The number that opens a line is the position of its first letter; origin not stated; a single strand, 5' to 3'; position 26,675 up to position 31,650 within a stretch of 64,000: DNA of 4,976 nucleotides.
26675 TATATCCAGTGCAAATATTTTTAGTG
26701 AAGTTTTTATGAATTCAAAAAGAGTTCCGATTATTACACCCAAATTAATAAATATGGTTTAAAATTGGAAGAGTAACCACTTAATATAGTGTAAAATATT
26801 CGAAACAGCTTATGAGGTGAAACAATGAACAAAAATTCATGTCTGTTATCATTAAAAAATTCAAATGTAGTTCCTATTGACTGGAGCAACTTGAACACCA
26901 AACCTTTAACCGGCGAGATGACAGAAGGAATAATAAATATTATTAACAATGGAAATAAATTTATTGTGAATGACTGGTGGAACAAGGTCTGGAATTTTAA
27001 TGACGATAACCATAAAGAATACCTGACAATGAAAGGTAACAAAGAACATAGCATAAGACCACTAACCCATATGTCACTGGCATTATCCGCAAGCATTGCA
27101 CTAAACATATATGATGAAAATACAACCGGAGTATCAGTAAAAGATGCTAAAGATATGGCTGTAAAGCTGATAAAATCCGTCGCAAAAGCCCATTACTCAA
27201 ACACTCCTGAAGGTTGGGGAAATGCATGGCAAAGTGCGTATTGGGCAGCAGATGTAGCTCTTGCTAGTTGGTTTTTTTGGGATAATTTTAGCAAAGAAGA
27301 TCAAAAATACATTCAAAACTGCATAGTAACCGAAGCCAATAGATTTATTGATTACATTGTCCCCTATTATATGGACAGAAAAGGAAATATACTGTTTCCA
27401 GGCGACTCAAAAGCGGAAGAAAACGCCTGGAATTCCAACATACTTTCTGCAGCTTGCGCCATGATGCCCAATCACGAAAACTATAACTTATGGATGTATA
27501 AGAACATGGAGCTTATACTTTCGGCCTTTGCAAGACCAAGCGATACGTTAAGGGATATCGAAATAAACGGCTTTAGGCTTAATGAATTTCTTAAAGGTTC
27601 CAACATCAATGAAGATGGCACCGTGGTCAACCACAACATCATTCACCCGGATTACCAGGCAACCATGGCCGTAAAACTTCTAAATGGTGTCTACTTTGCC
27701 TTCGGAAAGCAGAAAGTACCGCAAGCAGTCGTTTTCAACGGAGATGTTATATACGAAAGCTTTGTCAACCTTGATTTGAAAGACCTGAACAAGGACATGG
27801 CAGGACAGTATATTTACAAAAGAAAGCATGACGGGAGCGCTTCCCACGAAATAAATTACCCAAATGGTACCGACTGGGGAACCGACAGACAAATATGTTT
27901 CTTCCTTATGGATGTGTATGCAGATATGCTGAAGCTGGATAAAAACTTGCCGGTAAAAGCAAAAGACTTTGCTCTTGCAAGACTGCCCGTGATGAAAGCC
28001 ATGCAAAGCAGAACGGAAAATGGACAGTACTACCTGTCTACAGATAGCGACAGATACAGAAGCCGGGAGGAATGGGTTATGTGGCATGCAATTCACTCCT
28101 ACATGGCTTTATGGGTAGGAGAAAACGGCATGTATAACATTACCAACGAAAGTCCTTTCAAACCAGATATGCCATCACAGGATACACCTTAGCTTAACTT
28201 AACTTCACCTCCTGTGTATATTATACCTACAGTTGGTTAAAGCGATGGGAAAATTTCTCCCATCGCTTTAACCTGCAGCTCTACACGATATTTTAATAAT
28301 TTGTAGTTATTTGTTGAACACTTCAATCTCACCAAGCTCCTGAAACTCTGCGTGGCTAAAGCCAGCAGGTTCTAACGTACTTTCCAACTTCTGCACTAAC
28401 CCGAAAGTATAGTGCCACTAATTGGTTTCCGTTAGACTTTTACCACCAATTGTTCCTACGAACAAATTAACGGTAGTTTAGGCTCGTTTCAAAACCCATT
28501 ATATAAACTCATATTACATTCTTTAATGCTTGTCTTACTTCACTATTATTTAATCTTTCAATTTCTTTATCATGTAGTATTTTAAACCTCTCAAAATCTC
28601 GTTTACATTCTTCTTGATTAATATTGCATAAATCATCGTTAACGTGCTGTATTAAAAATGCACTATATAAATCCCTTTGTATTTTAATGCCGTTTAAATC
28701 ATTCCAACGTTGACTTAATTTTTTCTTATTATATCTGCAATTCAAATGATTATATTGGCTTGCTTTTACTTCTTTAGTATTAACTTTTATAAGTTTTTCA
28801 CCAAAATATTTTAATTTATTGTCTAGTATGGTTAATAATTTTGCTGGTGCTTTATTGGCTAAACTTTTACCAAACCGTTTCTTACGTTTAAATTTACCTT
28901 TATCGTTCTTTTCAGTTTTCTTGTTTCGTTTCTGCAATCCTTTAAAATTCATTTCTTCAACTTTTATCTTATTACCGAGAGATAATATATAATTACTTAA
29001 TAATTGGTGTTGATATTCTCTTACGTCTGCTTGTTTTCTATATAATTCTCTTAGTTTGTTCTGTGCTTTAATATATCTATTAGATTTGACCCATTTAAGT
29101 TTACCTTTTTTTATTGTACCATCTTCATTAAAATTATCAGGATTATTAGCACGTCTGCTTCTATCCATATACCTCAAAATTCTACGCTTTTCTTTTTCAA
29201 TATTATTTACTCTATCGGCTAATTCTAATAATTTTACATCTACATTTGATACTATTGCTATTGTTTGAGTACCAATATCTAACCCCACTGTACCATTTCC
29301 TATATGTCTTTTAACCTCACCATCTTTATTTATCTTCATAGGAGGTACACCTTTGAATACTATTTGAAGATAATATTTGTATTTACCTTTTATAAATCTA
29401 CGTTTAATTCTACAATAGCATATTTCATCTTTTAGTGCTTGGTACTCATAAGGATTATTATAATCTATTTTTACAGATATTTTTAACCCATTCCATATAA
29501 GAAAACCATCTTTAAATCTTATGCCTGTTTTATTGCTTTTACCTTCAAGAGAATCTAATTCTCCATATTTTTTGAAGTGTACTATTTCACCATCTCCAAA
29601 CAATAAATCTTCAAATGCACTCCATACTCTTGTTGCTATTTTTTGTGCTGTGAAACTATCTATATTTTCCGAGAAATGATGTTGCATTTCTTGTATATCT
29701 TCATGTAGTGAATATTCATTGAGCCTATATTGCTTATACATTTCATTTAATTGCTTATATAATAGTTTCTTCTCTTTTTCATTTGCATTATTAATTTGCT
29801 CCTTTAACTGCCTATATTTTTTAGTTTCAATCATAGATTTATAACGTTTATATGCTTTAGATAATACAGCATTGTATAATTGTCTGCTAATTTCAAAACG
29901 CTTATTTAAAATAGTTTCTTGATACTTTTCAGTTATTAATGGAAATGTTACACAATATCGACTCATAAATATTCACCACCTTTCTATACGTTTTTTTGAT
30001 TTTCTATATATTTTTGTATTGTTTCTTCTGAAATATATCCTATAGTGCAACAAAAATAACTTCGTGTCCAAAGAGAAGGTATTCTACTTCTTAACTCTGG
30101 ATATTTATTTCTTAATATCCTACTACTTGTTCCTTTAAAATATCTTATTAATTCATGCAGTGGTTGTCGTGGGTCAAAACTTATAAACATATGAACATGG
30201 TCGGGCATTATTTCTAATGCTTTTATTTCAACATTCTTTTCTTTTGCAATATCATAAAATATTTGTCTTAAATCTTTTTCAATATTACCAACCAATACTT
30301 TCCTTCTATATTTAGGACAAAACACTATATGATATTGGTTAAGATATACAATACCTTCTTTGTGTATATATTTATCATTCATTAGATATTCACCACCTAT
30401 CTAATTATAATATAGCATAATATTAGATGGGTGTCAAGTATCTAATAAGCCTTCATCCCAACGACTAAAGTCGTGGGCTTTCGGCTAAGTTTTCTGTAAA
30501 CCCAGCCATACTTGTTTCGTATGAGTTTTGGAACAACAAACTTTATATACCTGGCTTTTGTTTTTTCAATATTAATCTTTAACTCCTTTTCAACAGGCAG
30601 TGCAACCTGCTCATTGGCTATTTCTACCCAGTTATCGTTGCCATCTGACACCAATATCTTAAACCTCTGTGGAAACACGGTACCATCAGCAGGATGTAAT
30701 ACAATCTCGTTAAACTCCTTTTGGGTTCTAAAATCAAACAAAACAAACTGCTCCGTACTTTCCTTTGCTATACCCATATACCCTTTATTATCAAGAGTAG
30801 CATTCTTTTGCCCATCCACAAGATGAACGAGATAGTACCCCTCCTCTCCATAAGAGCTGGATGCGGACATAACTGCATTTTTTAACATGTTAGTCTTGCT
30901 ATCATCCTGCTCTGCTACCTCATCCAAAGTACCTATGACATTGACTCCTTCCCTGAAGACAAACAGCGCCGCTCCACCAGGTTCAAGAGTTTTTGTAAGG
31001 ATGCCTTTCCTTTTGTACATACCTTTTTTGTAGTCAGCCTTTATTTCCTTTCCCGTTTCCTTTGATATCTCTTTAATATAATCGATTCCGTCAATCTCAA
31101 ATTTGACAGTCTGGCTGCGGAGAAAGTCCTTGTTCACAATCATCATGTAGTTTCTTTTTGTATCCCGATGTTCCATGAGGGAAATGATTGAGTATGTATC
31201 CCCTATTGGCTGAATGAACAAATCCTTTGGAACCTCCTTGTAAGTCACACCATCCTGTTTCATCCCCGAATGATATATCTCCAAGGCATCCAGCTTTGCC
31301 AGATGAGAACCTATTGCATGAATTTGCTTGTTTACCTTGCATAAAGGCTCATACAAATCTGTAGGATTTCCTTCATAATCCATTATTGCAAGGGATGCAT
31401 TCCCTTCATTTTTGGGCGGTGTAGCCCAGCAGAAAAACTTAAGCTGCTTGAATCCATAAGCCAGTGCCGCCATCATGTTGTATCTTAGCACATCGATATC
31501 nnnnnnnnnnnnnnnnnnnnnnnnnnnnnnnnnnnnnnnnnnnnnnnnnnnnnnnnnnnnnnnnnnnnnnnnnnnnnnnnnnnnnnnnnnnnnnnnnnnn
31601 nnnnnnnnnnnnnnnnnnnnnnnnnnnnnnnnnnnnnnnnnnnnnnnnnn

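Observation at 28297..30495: IS200/IS605 (tnpA-tnpB) insertion at a TTAC rewrites the 3' end of a GH-like gene; TnpB has a degenerate zinc finger; native gene tail survives across the element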

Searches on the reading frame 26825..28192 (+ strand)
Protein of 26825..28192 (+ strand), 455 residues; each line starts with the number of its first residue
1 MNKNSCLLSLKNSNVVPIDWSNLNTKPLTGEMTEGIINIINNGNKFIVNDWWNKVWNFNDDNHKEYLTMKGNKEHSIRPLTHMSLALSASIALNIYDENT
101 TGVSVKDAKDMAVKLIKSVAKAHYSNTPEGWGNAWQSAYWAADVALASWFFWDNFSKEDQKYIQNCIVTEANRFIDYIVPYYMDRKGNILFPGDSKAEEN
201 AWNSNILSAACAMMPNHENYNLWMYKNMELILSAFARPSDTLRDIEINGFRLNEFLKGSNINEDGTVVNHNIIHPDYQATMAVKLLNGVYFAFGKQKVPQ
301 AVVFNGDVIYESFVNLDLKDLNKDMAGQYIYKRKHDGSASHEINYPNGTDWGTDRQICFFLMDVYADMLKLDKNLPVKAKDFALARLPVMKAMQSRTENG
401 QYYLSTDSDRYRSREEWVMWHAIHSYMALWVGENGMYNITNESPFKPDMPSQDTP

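Call 3: search_protein_families(library=pfam, proteins=[window:26825-28192:+], max_evalue=0.01)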
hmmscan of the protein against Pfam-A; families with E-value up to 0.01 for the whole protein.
window:26825-28192:+ (455 aa): 0 families

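Call 28: find_encoding_contigs(protein=window:26825-28192:+, flank=4000, max_places=10)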
Protein window:26825-28192:+ (455 aa): 23 contigs read that carry it; 10 places shown.
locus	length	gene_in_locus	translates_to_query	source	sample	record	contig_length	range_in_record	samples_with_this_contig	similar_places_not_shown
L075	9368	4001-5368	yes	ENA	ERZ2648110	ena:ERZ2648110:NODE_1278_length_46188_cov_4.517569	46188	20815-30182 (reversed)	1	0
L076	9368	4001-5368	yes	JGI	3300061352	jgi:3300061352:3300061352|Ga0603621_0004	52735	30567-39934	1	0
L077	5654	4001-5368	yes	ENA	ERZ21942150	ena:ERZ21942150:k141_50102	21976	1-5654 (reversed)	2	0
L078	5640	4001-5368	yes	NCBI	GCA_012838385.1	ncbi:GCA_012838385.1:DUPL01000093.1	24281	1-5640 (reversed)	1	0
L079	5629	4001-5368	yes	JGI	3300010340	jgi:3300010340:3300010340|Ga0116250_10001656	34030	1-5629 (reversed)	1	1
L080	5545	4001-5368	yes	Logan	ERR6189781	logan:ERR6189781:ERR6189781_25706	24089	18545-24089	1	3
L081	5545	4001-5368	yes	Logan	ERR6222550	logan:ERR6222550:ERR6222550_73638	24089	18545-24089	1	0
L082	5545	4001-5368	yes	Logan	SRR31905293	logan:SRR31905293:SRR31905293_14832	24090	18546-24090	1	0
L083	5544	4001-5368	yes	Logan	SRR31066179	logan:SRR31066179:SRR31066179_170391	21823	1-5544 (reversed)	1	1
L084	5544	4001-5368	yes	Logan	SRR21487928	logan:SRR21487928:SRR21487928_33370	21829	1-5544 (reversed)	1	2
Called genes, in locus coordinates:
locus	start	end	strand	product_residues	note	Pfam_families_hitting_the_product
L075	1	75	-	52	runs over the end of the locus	-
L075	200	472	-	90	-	-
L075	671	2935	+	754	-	PF02368:Big_2 (weak), PF06439:3keto-disac_hyd (weak)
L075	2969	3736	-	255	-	PF00106:adh_short, PF08659:KR, PF13460:NAD_binding_10 (faint), PF13561:adh_short_C2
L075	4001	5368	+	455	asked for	-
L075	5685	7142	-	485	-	-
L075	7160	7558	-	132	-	PF01797:Y1_Tnp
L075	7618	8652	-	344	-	PF00754:F5_F8_type_C, PF22633:F5_F8_type_C_2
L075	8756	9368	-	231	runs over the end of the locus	-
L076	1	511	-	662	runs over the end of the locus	PF02065:Melibiase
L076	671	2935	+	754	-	PF02368:Big_2 (weak), PF06439:3keto-disac_hyd (weak)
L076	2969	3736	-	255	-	PF00106:adh_short, PF08659:KR, PF13460:NAD_binding_10 (faint), PF13561:adh_short_C2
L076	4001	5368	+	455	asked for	-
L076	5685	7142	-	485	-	-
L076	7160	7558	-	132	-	PF01797:Y1_Tnp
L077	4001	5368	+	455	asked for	-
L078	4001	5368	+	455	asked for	-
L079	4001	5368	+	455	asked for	-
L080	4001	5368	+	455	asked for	-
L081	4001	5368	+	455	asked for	-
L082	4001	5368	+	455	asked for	-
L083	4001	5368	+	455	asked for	-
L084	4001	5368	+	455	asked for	-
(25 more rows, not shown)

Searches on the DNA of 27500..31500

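Call 4: search_rna_families(source=window, start=27500, end=31500, threshold=evalue, max_evalue=1, show_alignments=3)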
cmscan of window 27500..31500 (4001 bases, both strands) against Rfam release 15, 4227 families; matches with E-value up to 1: 1.
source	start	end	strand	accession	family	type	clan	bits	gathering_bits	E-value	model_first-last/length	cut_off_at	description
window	28225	28283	+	RF03345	MIR3444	Gene; miRNA;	-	20.7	80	1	1-104/104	no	MIR3444 microRNA precursor family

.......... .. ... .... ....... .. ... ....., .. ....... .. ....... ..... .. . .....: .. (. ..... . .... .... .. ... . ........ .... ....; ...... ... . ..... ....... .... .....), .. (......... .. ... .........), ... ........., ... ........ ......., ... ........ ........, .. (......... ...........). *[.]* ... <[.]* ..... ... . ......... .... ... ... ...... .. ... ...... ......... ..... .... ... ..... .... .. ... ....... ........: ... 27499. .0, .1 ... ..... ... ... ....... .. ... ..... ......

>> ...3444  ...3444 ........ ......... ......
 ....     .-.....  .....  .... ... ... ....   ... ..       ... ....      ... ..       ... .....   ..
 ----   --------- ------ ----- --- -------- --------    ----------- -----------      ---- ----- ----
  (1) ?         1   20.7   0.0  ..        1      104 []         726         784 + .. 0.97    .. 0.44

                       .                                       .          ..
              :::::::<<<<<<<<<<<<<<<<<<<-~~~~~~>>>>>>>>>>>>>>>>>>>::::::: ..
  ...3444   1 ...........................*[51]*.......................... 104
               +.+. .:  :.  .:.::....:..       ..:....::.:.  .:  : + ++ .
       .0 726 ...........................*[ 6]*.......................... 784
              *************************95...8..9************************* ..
